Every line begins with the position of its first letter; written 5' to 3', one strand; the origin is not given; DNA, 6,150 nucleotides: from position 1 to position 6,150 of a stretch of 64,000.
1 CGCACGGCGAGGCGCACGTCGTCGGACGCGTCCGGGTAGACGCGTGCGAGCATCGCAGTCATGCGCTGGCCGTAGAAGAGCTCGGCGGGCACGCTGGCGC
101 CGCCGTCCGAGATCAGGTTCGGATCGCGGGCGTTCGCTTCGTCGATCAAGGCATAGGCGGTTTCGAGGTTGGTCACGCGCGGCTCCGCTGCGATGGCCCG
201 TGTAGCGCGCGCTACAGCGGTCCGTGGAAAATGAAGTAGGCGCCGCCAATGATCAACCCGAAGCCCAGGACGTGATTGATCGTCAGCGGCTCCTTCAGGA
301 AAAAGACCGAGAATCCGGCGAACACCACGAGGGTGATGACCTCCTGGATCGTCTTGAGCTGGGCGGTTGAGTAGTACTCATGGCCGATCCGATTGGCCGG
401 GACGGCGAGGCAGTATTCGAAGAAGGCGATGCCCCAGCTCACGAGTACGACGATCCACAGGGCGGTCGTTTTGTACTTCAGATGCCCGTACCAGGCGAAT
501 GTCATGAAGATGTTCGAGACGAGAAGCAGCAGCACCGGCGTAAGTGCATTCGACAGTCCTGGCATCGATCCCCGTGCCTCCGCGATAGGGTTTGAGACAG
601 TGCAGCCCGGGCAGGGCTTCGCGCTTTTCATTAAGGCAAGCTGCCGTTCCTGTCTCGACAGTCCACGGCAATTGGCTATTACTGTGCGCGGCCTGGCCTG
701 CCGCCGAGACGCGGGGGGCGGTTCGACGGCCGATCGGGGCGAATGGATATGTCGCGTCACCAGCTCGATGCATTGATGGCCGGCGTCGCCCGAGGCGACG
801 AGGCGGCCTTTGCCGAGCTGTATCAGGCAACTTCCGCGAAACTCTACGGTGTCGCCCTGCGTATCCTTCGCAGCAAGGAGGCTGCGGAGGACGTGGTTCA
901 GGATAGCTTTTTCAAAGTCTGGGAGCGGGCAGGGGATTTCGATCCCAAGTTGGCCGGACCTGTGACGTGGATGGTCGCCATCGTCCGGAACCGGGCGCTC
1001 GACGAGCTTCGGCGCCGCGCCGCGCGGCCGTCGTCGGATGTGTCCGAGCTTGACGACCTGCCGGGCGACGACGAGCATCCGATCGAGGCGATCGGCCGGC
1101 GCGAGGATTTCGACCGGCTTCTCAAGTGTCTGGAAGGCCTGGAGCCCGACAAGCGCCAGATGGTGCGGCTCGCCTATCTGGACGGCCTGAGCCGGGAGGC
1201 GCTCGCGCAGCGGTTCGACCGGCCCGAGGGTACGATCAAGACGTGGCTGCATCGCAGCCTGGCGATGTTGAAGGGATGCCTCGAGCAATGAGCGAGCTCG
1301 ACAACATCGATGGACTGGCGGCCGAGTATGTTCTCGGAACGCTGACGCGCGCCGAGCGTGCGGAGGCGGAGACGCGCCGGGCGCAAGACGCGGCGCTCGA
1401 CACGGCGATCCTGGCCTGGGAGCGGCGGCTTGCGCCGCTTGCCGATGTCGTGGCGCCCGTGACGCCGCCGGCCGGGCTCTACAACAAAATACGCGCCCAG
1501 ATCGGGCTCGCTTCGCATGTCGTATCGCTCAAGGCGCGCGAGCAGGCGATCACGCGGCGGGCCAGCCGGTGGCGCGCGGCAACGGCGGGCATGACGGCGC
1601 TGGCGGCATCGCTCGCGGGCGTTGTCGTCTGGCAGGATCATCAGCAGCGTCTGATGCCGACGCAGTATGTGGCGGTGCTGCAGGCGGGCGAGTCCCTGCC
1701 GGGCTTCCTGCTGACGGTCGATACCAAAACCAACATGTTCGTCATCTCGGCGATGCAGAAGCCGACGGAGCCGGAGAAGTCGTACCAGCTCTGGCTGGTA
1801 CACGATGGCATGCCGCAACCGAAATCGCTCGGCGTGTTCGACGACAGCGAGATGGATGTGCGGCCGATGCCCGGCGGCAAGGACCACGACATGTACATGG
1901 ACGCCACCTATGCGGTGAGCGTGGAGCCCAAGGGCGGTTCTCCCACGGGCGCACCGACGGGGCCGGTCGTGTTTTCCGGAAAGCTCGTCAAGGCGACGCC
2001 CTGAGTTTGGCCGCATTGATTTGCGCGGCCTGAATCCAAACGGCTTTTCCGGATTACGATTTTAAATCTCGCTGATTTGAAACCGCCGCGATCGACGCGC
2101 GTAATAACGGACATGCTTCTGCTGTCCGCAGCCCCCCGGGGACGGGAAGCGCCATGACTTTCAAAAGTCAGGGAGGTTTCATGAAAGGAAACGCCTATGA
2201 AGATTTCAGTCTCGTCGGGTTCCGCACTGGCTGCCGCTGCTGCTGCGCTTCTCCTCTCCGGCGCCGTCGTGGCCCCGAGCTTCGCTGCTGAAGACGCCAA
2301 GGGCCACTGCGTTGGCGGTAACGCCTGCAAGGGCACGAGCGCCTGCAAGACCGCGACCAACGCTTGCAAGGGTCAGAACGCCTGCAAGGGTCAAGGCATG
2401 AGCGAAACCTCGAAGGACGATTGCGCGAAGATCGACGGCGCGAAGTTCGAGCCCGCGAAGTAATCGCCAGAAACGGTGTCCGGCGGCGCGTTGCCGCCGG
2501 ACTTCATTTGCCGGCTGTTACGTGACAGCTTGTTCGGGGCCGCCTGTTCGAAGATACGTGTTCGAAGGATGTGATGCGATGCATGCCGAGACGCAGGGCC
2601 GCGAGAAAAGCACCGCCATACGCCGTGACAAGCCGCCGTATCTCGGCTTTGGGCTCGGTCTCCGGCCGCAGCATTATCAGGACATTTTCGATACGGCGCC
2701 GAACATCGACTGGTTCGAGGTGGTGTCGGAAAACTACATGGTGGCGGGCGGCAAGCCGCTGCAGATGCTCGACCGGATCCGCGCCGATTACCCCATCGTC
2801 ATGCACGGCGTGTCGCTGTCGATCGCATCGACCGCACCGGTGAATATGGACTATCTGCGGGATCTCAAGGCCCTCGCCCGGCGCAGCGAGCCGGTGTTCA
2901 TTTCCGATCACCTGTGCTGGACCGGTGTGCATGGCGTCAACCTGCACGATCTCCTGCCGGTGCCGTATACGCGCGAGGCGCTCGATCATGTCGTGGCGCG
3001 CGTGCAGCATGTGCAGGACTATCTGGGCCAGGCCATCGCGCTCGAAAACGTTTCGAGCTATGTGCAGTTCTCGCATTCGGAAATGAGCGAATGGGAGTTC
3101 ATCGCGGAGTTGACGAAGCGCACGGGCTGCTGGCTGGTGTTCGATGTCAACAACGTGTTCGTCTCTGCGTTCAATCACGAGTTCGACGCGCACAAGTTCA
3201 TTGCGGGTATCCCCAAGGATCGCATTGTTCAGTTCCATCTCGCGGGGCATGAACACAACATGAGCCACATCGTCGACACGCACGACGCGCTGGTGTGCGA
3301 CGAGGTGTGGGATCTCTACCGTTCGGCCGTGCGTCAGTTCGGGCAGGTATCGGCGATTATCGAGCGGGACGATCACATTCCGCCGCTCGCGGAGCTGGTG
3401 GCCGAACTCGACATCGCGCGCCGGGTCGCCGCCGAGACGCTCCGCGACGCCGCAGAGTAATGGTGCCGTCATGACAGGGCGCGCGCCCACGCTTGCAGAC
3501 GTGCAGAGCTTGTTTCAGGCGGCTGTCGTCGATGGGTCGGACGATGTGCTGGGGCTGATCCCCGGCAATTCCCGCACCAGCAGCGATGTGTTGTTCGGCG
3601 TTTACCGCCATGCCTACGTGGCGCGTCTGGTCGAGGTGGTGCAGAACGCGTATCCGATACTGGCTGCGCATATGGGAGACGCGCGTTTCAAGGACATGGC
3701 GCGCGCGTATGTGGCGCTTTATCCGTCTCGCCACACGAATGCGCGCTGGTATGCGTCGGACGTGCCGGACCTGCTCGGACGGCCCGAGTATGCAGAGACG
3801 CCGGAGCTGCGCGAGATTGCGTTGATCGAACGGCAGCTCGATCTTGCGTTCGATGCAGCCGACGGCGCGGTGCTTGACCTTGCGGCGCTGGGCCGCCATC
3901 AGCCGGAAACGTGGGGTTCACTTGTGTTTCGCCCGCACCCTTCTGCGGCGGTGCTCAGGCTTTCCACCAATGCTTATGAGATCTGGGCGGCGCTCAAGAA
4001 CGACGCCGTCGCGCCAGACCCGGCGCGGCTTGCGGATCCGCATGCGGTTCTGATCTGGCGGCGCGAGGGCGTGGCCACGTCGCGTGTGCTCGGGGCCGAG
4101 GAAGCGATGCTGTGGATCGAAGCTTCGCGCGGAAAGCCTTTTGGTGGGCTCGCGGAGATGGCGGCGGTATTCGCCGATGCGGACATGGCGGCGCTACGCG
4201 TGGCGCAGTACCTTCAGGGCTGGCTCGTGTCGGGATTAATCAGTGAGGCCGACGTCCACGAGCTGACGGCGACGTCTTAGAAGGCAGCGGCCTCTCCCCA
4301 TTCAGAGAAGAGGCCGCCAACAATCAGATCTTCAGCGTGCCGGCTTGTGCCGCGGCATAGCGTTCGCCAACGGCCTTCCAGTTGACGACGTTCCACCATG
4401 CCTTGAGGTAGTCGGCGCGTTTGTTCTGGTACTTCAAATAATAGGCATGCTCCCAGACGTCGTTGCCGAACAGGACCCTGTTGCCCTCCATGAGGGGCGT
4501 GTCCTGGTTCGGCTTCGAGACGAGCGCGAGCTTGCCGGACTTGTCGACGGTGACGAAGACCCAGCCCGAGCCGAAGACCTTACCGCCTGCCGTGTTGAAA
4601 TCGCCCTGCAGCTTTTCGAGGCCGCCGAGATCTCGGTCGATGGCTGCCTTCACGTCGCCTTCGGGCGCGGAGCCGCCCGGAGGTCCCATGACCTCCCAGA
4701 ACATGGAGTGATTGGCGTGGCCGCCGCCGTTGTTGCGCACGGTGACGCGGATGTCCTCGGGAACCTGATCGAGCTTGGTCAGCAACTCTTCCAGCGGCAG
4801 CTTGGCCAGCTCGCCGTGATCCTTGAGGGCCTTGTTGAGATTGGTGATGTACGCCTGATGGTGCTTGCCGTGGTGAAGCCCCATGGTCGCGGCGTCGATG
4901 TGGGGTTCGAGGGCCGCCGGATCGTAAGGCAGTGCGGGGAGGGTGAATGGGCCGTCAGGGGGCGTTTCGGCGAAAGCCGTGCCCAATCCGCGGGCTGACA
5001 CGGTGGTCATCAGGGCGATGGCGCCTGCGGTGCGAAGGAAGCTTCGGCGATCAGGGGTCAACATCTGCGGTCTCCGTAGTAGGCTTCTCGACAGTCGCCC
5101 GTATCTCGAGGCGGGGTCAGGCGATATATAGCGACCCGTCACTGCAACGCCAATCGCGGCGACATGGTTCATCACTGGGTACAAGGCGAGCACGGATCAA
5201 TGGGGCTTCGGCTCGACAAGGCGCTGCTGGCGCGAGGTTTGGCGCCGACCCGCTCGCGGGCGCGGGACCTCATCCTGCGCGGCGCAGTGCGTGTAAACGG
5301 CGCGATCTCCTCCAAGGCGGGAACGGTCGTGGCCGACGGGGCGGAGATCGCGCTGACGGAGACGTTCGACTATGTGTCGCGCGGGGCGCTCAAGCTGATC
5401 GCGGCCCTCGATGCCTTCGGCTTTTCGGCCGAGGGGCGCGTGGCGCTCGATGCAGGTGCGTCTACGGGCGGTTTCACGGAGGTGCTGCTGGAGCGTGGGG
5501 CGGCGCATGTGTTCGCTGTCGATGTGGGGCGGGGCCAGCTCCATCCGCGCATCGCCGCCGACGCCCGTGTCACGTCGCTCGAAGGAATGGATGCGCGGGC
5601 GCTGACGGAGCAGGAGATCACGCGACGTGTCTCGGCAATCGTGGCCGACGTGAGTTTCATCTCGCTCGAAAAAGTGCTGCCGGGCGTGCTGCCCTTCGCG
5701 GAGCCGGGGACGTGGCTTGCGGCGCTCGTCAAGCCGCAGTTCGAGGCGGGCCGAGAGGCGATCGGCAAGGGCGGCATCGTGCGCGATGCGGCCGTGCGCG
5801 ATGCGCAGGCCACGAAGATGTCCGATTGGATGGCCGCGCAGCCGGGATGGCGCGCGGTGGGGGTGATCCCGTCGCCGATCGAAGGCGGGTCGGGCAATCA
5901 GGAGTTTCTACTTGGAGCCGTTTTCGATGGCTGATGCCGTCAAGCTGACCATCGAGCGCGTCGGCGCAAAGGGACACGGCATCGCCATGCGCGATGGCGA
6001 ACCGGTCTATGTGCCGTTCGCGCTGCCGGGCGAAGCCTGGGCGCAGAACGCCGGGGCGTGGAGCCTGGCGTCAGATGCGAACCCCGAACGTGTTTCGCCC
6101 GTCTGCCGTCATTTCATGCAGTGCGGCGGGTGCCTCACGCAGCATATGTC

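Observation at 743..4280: ECF sigma/anti-sigma + secreted Cys-repeat peptide + DUF692 (MNIO) + DUF2063: a bufferin-type periplasmic RiPP metallophore cluster without DoxX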

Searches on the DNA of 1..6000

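Call 55: search_rna_families(source=window, start=1, end=6000, threshold=evalue, max_evalue=1)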
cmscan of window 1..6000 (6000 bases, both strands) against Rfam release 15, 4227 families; matches with E-value up to 1: 0.
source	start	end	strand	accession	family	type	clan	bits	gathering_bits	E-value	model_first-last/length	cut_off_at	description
